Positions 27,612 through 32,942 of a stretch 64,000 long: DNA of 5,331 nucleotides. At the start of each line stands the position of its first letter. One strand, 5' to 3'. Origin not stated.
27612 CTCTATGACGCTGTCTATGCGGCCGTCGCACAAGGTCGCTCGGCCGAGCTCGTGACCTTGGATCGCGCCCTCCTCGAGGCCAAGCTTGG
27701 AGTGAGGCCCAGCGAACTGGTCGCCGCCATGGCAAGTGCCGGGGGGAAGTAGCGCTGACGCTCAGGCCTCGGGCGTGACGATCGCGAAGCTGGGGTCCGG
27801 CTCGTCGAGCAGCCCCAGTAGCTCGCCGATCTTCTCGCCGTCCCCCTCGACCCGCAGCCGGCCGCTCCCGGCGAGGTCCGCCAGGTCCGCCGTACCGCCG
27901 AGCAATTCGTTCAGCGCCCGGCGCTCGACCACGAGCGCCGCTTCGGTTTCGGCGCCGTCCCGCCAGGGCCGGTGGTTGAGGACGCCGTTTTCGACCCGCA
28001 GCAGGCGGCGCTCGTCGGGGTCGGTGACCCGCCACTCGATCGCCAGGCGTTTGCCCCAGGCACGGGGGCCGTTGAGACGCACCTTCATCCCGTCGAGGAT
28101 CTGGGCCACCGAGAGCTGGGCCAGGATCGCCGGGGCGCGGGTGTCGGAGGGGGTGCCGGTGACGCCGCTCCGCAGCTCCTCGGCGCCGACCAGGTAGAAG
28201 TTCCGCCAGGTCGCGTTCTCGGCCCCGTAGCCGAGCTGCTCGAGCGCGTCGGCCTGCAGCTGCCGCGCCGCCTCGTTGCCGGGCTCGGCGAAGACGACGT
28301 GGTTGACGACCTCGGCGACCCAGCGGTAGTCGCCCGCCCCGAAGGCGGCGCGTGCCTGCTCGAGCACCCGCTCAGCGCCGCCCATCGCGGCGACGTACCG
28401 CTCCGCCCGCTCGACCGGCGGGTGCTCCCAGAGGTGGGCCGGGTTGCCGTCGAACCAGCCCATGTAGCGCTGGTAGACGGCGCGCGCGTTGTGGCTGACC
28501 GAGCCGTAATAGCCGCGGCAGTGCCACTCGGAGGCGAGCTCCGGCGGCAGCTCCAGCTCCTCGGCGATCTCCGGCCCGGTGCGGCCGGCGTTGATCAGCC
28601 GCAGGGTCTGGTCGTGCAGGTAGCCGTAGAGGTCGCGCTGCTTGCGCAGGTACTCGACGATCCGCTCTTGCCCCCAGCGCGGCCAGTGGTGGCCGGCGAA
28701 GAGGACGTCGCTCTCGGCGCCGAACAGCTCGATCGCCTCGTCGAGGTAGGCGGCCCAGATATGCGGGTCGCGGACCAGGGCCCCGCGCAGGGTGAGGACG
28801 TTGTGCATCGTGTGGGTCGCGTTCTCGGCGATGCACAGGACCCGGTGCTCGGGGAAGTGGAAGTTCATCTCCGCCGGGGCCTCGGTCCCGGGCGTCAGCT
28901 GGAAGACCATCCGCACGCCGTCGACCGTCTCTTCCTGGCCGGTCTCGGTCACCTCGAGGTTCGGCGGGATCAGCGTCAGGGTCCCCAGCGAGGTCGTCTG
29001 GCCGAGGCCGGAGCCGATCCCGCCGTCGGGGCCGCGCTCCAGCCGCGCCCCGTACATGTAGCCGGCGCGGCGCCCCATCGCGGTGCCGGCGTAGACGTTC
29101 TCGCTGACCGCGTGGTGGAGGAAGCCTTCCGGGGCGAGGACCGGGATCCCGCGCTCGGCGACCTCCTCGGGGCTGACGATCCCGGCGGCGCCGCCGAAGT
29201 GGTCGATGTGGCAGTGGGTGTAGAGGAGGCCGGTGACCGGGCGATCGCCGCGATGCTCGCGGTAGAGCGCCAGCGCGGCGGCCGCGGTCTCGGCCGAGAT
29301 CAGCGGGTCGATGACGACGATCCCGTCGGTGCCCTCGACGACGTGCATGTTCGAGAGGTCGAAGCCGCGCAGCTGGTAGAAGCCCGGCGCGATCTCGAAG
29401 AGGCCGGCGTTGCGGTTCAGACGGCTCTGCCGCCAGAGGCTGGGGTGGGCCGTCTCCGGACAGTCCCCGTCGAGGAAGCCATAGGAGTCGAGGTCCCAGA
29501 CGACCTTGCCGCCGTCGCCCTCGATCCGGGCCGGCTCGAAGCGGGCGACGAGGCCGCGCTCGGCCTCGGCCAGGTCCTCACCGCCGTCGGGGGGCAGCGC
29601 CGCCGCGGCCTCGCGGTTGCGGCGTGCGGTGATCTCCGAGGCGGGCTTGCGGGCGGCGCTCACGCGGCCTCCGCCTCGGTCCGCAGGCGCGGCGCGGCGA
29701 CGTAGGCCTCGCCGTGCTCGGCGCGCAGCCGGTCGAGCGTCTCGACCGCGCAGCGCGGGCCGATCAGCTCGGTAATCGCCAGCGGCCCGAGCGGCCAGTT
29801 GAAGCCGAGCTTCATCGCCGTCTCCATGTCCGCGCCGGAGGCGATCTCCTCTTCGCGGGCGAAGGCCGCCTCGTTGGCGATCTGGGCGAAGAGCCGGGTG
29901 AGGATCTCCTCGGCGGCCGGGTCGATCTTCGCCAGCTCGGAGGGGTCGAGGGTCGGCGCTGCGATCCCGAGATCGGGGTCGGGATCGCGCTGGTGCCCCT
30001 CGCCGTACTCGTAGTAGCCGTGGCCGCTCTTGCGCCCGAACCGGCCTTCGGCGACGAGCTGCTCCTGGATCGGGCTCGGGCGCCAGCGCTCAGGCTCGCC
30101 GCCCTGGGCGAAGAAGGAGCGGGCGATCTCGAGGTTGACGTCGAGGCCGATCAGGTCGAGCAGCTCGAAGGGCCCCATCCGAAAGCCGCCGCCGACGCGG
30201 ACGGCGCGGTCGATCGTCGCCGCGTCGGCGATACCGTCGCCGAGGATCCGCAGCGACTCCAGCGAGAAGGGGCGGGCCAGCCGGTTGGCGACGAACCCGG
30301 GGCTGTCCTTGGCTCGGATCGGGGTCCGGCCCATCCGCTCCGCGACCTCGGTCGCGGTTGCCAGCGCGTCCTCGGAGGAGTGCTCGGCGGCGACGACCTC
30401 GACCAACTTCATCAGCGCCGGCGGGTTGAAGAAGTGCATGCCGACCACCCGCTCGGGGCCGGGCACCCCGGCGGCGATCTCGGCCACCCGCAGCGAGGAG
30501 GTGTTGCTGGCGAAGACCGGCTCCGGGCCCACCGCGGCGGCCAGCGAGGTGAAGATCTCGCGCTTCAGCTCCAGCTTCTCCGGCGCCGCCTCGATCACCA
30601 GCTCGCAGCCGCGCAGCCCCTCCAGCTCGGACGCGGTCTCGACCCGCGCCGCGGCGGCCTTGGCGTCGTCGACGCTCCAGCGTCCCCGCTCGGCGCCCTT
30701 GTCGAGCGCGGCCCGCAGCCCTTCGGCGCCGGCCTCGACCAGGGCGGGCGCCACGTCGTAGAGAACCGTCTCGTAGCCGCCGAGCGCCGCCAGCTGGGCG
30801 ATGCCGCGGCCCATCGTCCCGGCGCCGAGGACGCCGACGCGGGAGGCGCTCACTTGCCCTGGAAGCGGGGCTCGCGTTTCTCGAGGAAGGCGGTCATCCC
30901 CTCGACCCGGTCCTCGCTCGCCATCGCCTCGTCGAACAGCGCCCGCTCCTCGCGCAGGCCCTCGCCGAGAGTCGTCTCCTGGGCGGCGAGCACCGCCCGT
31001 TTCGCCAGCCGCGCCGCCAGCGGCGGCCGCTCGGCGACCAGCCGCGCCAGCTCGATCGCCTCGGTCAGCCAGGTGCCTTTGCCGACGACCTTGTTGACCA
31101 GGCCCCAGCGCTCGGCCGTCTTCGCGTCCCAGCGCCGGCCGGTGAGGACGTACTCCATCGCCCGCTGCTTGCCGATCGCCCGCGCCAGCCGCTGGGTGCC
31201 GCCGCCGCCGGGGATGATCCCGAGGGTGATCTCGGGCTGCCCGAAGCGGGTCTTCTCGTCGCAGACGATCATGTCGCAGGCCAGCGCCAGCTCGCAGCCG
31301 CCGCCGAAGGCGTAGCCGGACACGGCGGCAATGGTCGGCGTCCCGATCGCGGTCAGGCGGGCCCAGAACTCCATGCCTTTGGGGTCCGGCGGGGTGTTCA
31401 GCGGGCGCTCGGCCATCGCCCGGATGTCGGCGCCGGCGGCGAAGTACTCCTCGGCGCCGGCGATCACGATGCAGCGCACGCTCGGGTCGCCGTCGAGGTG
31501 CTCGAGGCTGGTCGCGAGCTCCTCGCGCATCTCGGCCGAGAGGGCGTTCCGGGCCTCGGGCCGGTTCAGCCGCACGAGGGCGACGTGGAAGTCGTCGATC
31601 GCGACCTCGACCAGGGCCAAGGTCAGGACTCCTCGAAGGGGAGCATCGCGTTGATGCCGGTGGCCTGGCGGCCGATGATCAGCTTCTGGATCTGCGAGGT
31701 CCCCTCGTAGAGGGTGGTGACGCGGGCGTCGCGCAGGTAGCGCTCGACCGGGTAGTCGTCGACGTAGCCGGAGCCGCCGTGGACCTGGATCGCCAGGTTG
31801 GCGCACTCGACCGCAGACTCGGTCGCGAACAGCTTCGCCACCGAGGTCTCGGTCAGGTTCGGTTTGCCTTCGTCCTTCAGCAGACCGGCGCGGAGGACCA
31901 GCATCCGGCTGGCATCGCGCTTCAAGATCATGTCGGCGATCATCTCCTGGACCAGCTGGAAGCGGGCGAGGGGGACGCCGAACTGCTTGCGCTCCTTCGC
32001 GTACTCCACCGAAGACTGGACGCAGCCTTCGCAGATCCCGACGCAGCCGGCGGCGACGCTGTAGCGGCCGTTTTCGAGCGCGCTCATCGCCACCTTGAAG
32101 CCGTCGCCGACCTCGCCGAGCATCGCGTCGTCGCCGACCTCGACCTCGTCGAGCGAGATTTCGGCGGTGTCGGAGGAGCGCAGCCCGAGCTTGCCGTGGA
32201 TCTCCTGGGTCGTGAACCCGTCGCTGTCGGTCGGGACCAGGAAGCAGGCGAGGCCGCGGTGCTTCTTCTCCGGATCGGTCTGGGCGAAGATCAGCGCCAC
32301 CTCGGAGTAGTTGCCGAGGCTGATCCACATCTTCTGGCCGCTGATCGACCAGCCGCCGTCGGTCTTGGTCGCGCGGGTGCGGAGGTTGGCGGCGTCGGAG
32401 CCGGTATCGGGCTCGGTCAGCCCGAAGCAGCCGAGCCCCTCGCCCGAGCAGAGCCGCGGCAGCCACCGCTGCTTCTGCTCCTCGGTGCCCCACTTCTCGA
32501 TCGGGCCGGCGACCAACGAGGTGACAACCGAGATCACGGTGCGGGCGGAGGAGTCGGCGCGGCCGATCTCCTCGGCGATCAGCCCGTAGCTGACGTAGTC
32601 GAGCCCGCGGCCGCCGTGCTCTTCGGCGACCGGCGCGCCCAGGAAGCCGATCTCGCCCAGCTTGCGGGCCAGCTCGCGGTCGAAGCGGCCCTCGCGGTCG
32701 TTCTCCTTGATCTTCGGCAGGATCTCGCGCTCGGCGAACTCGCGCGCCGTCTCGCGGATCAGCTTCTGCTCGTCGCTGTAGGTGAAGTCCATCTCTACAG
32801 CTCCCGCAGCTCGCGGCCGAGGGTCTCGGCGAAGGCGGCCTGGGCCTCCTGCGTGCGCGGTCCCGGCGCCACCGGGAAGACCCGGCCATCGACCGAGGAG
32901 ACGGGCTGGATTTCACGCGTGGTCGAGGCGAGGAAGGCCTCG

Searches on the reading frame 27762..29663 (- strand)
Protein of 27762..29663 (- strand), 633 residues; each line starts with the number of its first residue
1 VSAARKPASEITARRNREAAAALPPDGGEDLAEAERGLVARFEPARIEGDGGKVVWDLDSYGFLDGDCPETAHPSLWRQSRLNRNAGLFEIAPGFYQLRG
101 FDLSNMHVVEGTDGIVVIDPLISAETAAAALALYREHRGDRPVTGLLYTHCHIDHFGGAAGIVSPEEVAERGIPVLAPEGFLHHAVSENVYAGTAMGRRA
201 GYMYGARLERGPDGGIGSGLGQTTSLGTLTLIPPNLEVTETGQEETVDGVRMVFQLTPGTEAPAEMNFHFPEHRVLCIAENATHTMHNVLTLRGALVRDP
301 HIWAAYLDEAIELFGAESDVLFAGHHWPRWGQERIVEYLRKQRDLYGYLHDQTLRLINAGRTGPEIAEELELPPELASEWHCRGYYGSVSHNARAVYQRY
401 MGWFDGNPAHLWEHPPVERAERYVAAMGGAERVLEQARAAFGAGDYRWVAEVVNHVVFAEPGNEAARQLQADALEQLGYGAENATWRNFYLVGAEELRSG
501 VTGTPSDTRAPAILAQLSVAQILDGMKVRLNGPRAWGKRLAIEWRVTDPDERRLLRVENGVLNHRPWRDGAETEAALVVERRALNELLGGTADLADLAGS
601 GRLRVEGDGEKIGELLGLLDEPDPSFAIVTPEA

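Call 74: search_protein_families(library=pfam, proteins=[window:27762-29663:-], max_evalue=0.0001)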
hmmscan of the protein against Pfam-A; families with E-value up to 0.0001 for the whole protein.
window:27762-29663:- (633 aa): 4 families
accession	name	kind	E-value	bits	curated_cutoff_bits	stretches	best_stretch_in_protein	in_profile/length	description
PF14863.12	Alkyl_sulf_dimr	-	4.5e-68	228.4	26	1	362-500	1-139/139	Alkyl sulfatase dimerisation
PF14864.11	Alkyl_sulf_C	-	1.7e-34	119.1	27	1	508-631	2-125/125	Alkyl sulfatase C-terminal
PF00753.33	Lactamase_B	-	2.7e-22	80.1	22.7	1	100-325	2-196/196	Metallo-beta-lactamase superfamily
PF12706.13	Lactamase_B_2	-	5.1e-06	26.7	27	1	116-192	3-77/200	Beta-lactamase superfamily domain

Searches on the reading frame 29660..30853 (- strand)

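Call 74: search_protein_families(library=pfam, proteins=[window:29660-30853:-], max_evalue=0.0001)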
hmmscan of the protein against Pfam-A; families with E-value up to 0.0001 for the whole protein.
window:29660-30853:- (397 aa): 2 families
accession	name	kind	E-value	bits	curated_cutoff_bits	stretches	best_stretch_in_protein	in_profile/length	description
PF02737.24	3HCDH_N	-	2.2e-58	197.6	22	1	6-183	2-179/180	3-hydroxyacyl-CoA dehydrogenase, NAD binding domain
PF00725.27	3HCDH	-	5.9e-42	142.5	22.1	2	186-283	1-97/97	3-hydroxyacyl-CoA dehydrogenase, C-terminal domain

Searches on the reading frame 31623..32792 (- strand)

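Call 74: search_protein_families(library=pfam, proteins=[window:31623-32792:-], max_evalue=0.0001)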
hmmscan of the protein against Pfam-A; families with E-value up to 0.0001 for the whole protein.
window:31623-32792:- (389 aa): 4 families
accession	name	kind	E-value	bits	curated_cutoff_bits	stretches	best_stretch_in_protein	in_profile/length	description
PF00441.29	Acyl-CoA_dh_1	-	1.2e-51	175.2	22.4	1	229-377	1-149/150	Acyl-CoA dehydrogenase, C-terminal domain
PF02771.21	Acyl-CoA_dh_N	-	7.7e-42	142.7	22.9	1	6-118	1-113/113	Acyl-CoA dehydrogenase, N-terminal domain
PF02770.24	Acyl-CoA_dh_M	-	2.8e-26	91.9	33.3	1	122-217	1-97/97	Acyl-CoA dehydrogenase, middle domain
PF08028.16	Acyl-CoA_dh_2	-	2.5e-22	80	22.7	1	246-366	3-133/134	Acyl-CoA dehydrogenase, C-terminal domain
